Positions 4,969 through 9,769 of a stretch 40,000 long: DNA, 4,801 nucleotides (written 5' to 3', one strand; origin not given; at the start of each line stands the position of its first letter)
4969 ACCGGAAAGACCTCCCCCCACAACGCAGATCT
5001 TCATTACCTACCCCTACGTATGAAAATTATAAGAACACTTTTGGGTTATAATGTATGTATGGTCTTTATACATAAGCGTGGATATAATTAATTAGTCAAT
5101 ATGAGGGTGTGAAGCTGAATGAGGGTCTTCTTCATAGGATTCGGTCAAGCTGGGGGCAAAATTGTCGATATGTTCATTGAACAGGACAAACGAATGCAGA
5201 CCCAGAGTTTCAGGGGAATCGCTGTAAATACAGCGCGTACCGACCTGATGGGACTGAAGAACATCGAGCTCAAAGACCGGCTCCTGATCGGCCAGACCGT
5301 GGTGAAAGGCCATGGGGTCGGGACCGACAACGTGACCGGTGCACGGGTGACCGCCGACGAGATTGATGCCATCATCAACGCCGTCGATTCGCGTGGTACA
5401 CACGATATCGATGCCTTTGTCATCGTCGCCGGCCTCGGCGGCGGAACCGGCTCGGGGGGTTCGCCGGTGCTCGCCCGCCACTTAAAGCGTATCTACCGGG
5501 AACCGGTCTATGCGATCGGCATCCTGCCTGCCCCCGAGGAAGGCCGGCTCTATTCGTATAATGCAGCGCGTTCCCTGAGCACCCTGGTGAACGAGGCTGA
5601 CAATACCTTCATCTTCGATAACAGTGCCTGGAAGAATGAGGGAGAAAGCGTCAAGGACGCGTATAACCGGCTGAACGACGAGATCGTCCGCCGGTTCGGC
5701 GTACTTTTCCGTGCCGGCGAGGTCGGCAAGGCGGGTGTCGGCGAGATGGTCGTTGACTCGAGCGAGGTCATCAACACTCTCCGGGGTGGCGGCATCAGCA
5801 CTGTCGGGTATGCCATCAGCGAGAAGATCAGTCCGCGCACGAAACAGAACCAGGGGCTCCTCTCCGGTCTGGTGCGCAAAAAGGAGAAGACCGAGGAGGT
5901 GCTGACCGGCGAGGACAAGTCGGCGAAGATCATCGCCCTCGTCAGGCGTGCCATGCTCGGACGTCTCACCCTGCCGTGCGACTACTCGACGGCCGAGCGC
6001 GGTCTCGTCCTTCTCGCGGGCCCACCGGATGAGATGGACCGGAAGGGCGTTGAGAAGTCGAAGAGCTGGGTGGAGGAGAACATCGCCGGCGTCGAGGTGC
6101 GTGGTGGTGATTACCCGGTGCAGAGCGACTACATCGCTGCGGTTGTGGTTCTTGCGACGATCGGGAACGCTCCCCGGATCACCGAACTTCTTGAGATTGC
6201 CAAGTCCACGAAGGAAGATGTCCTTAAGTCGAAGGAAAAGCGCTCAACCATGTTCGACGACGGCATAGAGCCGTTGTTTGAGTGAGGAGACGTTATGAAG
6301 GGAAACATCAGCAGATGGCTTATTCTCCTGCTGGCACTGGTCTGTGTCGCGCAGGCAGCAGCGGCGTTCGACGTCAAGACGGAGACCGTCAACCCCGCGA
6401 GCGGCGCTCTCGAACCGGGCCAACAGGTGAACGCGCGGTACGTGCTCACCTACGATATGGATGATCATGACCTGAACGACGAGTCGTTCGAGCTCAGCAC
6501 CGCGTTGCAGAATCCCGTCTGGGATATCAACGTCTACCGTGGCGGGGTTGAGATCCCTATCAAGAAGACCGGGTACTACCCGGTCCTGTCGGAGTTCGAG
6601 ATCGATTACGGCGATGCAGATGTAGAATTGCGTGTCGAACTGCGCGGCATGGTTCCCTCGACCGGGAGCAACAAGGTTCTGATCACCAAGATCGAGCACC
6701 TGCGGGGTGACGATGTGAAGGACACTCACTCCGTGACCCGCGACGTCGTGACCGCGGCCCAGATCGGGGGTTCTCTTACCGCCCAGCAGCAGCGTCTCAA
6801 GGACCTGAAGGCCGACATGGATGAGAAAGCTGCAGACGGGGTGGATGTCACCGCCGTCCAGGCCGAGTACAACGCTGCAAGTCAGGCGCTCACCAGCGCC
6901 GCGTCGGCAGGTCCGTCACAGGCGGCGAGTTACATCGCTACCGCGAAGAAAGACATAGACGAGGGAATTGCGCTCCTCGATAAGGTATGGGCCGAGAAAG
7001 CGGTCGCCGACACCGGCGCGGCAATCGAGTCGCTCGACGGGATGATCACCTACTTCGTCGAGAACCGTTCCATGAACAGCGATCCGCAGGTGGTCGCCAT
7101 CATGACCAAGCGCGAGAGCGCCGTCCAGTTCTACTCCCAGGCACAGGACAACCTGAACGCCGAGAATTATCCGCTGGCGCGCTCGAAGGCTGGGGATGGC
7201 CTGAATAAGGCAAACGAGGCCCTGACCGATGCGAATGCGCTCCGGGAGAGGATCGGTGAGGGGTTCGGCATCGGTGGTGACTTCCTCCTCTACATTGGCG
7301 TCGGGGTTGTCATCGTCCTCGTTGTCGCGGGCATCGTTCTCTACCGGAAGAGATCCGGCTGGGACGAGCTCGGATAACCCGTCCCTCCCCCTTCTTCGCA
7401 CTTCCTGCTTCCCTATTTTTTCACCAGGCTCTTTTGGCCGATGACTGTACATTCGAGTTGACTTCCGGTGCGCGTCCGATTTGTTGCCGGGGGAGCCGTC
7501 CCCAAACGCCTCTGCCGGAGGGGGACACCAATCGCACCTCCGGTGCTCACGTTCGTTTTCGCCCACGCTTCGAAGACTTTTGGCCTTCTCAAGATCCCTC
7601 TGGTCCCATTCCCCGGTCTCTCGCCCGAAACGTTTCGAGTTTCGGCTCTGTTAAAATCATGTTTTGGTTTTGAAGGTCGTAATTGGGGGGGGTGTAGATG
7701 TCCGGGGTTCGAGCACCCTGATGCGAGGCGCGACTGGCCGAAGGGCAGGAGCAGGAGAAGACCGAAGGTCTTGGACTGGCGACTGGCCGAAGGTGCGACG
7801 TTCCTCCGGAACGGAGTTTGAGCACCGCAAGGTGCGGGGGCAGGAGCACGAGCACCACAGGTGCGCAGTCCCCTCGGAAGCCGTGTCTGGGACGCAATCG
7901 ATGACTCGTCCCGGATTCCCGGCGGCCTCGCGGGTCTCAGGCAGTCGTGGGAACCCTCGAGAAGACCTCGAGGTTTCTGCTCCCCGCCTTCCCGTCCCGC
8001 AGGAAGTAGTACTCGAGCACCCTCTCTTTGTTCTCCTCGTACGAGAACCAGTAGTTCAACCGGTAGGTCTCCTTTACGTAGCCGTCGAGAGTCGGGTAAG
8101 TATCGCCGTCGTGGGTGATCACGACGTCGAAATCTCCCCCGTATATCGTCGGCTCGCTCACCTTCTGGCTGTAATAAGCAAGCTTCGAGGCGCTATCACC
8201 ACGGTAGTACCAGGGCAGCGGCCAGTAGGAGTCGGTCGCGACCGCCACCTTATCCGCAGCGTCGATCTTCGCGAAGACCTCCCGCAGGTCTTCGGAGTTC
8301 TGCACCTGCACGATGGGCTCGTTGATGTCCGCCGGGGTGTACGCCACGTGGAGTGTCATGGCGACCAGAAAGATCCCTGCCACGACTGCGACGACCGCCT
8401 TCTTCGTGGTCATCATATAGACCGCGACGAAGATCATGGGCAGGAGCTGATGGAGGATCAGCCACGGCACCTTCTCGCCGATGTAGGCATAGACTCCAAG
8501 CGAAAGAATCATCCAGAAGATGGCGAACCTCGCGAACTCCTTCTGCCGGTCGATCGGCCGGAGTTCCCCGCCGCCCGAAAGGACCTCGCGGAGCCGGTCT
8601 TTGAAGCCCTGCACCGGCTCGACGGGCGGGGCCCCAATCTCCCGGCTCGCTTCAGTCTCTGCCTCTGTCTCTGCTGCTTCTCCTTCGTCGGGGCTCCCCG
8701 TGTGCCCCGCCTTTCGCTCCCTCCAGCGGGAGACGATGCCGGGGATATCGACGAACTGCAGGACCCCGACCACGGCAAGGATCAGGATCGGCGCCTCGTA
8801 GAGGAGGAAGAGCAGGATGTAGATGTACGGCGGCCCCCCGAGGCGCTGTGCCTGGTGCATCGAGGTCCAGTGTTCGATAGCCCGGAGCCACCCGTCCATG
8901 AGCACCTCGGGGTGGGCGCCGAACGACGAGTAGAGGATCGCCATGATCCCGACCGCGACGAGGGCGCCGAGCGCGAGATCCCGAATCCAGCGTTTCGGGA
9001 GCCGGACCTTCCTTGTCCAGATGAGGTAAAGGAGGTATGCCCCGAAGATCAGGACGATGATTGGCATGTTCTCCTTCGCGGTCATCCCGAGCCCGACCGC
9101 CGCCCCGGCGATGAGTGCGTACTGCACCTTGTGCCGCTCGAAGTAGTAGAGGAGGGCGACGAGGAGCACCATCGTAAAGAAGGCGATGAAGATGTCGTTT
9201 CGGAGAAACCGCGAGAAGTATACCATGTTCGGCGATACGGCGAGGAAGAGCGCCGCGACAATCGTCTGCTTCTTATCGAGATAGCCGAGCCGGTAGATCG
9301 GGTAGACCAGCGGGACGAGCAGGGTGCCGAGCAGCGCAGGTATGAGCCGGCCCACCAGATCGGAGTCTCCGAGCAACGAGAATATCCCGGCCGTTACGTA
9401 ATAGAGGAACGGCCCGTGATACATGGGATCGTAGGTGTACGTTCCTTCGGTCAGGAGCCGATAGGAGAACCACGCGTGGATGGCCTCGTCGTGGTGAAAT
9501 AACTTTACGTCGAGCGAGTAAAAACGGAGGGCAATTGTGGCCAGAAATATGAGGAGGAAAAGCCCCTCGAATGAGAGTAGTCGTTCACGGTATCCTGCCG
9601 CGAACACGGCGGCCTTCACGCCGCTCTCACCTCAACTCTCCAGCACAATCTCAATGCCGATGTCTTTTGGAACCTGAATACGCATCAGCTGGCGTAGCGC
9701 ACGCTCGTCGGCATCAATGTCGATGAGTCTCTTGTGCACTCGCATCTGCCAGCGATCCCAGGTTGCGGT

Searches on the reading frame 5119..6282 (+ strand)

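Call 59: search_protein_families(library=pfam, proteins=[window:5119-6282:+], max_evalue=0.0001)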
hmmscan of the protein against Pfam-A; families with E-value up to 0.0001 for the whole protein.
window:5119-6282:+ (388 aa): 2 families
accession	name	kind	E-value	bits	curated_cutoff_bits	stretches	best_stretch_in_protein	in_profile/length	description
PF21011.2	CetZ_C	-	1.3e-73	246.7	21.6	1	175-362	1-179/180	Tubulin-like CetZ, C-terminal domain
PF00091.31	Tubulin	-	1.6e-31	110.5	33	1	3-173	2-187/190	Tubulin/FtsZ family, GTPase domain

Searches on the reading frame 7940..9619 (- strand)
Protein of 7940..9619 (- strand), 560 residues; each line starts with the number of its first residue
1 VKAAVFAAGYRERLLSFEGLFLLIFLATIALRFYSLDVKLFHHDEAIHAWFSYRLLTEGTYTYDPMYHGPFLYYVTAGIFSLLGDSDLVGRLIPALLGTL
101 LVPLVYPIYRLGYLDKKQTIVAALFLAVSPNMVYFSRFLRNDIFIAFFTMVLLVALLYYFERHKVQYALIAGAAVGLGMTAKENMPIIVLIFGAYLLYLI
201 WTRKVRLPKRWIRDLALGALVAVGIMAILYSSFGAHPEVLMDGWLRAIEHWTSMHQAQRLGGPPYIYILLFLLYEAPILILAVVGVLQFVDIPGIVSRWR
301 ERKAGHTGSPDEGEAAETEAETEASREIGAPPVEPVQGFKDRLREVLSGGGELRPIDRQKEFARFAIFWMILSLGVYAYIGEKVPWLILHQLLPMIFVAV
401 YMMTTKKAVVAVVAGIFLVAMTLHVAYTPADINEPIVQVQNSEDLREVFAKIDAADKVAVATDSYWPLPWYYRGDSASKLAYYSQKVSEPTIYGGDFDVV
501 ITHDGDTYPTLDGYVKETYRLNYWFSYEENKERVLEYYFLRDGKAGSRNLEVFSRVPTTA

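Call 59: search_protein_families(library=pfam, proteins=[window:7940-9619:-], max_evalue=0.0001)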
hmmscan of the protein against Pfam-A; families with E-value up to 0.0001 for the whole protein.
window:7940-9619:- (560 aa): 2 families
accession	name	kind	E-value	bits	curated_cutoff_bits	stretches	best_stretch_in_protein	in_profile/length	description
PF13231.12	PMT_2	-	4.7e-21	76.1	26.1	1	68-223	2-154/160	Dolichyl-phosphate-mannose-protein mannosyltransferase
PF02366.24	PMT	-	1.2e-12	48.4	22.7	1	75-206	69-206/245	Dolichyl-phosphate-mannose-protein mannosyltransferase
